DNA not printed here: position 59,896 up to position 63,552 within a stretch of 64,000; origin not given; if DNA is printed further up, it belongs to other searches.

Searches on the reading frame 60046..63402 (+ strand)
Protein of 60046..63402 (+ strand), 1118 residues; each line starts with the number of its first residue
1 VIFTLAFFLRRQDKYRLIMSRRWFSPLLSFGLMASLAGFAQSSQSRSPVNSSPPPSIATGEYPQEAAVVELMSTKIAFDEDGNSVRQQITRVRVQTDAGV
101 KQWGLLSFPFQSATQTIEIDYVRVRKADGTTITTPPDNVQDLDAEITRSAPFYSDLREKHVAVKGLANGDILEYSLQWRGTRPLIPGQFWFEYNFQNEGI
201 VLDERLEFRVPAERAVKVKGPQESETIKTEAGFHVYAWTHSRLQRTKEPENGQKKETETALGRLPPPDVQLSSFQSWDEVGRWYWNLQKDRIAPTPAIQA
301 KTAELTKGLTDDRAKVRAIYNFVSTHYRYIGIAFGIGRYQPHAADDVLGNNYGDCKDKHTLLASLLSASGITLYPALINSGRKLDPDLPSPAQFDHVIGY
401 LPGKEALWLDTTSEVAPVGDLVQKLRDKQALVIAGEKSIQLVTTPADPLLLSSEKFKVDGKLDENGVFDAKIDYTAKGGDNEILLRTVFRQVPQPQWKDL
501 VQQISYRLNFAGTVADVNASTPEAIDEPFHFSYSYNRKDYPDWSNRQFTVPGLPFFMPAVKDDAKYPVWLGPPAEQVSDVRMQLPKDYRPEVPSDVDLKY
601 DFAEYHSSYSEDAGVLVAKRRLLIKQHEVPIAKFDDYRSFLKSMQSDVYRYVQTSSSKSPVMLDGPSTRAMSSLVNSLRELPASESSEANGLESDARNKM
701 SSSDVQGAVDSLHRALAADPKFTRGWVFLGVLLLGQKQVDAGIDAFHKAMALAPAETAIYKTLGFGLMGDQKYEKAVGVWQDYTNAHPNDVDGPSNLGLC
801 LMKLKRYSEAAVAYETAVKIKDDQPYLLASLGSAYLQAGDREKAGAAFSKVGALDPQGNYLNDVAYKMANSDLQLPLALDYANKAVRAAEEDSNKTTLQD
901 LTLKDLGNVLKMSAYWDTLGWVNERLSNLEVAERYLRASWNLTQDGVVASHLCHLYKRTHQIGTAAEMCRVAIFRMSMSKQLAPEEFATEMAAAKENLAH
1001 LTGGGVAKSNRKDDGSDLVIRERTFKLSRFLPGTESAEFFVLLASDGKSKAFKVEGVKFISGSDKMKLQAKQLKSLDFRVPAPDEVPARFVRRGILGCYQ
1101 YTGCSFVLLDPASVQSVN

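Call 91: search_protein_families(library=pfam, proteins=[window:60046-63402:+], max_evalue=0.00001)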
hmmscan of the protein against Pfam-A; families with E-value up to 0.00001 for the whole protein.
window:60046-63402:+ (1118 aa): 9 families
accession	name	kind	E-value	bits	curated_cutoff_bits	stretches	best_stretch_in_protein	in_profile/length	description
PF12969.12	DUF3857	-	3.1e-37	128.7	24.6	1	81-244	2-167/170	Domain of Unknown Function with PDB structure (DUF3857)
PF07719.23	TPR_2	-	1e-15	56.9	27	0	796-821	6-31/34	Tetratricopeptide repeat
PF23914.1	TPR_CcmH_CycH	-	2.2e-12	47.5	42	1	695-760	22-87/158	Cytochrome c-type biogenesis protein H TPR domain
PF00515.34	TPR_1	-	1.1e-11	44.4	27.8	0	796-821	6-31/34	Tetratricopeptide repeat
PF14559.12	TPR_19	-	2.1e-11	44.4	25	0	801-857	1-57/68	Tetratricopeptide repeat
PF13181.12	TPR_8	-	1.4e-09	37.7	25.7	0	796-823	6-33/34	Tetratricopeptide repeat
PF13432.12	TPR_16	-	1.9e-09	38.2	32.7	0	696-754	4-62/65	Tetratricopeptide repeat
PF13414.12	TPR_11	-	7.2e-07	29.2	26.8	0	801-839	4-42/42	TPR repeat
PF01841.26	Transglut_core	-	1e-06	29.4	23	1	301-371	3-70/108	Transglutaminase-like superfamily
